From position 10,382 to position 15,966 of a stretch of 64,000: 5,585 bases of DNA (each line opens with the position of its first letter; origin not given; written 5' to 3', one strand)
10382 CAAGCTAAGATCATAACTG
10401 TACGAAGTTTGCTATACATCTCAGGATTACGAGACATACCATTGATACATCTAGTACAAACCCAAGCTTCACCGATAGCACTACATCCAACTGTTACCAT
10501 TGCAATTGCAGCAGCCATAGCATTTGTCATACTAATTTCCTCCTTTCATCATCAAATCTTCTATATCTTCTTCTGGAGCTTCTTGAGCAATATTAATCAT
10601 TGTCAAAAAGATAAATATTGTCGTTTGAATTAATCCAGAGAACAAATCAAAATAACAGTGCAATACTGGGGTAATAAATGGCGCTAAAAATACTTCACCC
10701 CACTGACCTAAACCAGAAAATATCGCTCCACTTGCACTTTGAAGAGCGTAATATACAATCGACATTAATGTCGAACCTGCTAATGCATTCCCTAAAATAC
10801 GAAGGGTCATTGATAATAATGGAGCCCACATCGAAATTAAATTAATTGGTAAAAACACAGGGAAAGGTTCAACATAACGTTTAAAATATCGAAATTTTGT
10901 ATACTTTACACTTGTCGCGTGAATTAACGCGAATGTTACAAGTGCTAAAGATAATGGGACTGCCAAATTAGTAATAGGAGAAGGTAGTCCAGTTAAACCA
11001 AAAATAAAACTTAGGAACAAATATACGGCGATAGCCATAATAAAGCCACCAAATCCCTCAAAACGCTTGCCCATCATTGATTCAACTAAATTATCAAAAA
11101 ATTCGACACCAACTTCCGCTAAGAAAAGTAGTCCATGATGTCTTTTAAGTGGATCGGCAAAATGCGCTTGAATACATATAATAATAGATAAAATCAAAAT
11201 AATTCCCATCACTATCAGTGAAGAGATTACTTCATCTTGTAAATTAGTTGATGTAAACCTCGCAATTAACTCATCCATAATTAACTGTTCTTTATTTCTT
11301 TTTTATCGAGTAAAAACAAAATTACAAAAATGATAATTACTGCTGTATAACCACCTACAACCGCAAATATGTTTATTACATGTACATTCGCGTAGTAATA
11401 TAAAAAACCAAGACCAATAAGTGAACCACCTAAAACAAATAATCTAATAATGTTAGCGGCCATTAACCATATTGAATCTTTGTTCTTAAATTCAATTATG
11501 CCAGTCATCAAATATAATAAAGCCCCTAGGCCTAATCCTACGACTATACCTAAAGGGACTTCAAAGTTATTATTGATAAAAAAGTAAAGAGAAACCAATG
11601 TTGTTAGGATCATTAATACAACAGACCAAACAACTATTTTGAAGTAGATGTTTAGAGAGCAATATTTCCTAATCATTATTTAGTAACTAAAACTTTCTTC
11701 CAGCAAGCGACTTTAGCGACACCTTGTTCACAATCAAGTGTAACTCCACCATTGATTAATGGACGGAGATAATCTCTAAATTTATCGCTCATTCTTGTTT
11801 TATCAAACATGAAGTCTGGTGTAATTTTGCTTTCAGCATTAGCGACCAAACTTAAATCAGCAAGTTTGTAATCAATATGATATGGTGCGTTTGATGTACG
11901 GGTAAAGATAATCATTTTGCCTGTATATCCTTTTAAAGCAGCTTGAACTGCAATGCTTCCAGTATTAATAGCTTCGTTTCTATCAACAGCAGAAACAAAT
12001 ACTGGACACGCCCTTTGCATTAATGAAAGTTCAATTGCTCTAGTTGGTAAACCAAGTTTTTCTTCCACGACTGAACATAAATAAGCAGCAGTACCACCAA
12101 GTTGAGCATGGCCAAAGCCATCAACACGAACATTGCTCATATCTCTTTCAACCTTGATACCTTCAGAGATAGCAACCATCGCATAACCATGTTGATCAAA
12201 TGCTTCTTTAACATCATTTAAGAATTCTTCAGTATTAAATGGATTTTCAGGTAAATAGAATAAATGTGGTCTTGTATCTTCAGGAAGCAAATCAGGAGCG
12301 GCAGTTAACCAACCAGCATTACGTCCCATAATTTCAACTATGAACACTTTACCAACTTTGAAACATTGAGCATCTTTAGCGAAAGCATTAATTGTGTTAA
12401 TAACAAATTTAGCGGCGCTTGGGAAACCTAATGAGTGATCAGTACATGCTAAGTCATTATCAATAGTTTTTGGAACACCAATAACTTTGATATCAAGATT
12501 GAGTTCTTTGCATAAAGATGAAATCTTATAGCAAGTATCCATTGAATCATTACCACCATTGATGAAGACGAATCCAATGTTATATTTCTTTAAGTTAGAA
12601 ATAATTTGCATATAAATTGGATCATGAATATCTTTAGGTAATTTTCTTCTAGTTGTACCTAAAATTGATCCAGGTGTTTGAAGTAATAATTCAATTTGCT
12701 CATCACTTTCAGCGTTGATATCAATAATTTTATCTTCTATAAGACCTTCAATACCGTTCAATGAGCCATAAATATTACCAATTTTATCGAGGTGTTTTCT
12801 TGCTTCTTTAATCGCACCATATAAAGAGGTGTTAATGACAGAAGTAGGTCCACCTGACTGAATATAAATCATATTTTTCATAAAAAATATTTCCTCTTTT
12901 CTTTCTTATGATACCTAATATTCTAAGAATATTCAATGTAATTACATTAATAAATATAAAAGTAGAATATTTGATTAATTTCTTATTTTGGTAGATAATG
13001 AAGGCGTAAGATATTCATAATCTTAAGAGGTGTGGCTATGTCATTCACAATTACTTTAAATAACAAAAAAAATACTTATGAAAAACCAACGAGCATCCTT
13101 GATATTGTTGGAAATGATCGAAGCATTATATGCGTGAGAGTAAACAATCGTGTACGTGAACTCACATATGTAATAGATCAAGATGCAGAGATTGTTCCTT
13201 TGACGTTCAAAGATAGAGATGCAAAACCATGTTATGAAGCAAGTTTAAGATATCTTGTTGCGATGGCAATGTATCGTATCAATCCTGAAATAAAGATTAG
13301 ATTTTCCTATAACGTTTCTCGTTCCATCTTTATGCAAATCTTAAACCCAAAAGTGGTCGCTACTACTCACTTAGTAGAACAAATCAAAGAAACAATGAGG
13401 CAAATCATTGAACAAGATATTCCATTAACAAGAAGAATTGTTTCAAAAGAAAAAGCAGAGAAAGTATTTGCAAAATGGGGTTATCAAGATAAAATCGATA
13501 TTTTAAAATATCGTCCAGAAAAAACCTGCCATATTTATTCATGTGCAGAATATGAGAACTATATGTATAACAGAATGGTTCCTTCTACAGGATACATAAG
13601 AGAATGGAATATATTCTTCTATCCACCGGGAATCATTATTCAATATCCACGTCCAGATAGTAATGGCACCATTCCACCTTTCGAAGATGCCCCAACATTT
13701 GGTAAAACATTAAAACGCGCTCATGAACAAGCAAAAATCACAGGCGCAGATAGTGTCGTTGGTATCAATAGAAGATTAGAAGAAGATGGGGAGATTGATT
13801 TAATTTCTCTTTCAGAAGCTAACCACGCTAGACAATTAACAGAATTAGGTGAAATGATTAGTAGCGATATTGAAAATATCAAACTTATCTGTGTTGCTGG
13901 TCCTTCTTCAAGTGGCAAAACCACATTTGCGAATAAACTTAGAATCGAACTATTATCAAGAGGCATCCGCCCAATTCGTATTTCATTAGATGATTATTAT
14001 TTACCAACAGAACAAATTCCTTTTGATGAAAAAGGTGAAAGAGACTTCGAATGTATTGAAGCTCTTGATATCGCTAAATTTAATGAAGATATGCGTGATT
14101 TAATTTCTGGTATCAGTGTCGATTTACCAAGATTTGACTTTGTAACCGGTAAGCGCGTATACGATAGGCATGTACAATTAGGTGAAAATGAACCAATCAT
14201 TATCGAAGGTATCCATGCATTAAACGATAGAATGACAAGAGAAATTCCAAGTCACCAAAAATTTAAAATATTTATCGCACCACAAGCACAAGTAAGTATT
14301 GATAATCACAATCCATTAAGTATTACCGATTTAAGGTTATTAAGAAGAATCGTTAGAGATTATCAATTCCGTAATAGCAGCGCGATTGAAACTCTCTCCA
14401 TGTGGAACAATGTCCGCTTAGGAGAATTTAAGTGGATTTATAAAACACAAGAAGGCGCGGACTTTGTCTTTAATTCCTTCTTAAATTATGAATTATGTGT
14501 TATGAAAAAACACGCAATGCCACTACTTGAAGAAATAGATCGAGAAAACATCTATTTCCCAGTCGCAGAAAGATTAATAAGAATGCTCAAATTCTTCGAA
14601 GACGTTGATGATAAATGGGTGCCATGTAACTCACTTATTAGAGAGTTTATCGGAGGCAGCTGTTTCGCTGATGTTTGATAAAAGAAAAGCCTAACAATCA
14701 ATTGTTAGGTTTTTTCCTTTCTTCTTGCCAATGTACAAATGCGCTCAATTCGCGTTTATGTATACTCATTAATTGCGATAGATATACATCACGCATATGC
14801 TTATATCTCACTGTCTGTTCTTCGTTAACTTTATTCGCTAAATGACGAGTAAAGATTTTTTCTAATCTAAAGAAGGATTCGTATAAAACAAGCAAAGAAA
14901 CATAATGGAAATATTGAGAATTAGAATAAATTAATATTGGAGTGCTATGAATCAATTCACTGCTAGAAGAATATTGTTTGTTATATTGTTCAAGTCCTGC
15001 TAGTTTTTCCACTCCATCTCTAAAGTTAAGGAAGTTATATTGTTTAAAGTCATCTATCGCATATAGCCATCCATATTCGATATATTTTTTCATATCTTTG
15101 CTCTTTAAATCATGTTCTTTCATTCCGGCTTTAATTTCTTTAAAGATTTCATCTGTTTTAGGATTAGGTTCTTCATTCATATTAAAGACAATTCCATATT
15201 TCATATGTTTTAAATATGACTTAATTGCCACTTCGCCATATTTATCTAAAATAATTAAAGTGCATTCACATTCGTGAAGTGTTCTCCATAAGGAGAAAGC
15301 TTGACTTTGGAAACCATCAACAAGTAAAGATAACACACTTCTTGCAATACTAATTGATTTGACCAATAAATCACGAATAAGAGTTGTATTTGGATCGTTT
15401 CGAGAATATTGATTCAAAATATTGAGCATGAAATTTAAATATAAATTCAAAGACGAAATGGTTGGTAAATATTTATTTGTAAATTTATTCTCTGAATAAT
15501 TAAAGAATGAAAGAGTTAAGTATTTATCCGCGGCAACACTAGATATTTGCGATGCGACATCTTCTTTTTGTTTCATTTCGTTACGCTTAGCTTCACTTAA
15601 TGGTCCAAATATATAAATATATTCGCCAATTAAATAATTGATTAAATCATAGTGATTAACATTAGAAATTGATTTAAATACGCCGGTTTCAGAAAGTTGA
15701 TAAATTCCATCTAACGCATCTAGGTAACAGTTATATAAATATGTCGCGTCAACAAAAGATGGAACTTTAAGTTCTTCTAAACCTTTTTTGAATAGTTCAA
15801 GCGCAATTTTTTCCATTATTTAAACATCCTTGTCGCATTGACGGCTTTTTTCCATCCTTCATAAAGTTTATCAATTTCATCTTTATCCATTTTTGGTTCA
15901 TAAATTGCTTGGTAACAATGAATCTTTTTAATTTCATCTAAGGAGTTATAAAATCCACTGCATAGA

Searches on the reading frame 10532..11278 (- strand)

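Call 89: search_protein_families(library=pfam, proteins=[window:10532-11278:-], max_evalue=0.00001)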
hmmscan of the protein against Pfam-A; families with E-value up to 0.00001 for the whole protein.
window:10532-11278:- (248 aa): 1 family
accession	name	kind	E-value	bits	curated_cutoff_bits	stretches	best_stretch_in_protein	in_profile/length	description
PF00119.25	ATP-synt_A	-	3.2e-31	109.3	33.9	1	22-228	6-214/217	ATP synthase A chain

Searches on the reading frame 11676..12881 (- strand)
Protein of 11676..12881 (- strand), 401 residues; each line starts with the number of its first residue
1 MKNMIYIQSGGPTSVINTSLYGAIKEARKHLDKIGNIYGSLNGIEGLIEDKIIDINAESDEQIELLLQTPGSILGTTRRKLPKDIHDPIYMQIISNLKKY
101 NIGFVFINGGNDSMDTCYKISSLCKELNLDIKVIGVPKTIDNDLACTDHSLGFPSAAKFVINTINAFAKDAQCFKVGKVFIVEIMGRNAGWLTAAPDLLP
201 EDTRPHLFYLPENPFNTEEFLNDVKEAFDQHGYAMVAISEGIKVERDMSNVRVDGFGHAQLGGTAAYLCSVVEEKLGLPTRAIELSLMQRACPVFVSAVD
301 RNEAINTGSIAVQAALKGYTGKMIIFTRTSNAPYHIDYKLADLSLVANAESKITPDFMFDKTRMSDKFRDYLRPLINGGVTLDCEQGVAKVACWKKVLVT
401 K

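Call 90: search_protein_families(library=pfam, proteins=[window:11676-12881:-], max_evalue=0.00001)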
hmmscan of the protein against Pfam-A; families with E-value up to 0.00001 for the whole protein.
window:11676-12881:- (401 aa): 1 family
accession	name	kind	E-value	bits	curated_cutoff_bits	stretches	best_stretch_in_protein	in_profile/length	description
PF00365.25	PFK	-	2.1e-58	198.3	30.9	1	4-314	2-276/277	Phosphofructokinase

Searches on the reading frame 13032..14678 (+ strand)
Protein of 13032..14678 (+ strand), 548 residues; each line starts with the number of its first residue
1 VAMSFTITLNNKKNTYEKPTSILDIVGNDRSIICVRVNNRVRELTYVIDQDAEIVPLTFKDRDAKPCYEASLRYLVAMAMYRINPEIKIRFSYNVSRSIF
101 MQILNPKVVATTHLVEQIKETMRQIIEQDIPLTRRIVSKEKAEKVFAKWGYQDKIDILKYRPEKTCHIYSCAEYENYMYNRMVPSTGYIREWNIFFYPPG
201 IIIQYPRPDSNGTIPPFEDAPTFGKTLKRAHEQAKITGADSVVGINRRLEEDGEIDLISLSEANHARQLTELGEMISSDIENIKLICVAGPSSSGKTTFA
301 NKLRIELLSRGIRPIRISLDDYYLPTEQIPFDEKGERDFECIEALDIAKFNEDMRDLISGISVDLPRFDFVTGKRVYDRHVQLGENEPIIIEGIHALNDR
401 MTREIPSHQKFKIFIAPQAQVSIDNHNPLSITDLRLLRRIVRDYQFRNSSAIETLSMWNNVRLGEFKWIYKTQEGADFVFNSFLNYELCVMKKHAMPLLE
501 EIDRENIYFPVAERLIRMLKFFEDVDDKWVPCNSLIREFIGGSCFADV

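Call 90: search_protein_families(library=pfam, proteins=[window:13032-14678:+], max_evalue=0.00001)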
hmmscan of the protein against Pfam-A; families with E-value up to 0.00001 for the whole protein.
window:13032-14678:+ (548 aa): 1 family
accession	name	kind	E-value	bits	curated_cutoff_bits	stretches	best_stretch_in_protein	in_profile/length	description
PF00485.24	PRK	-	6.1e-15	56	22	1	285-482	1-189/196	Phosphoribulokinase / Uridine kinase family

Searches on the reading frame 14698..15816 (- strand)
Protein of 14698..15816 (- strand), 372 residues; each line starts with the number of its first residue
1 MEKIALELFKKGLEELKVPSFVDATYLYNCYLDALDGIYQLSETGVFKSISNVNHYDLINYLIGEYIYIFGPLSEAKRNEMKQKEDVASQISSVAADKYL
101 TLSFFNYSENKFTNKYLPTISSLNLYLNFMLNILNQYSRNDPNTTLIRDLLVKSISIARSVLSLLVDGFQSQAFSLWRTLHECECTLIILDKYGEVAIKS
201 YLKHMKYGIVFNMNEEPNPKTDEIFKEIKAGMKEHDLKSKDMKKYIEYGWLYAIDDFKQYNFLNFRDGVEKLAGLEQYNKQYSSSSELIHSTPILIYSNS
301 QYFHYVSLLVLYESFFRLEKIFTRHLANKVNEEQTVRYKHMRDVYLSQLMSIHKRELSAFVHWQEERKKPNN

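Call 90: search_protein_families(library=pfam, proteins=[window:14698-15816:-], max_evalue=0.00001)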
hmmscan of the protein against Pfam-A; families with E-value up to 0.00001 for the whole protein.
window:14698-15816:- (372 aa): 1 family
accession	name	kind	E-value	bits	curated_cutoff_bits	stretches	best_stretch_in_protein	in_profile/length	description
PF18928.5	DUF5677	-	1.8e-15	57.9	27.1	1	148-296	5-155/166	Family of unknown function (DUF5677)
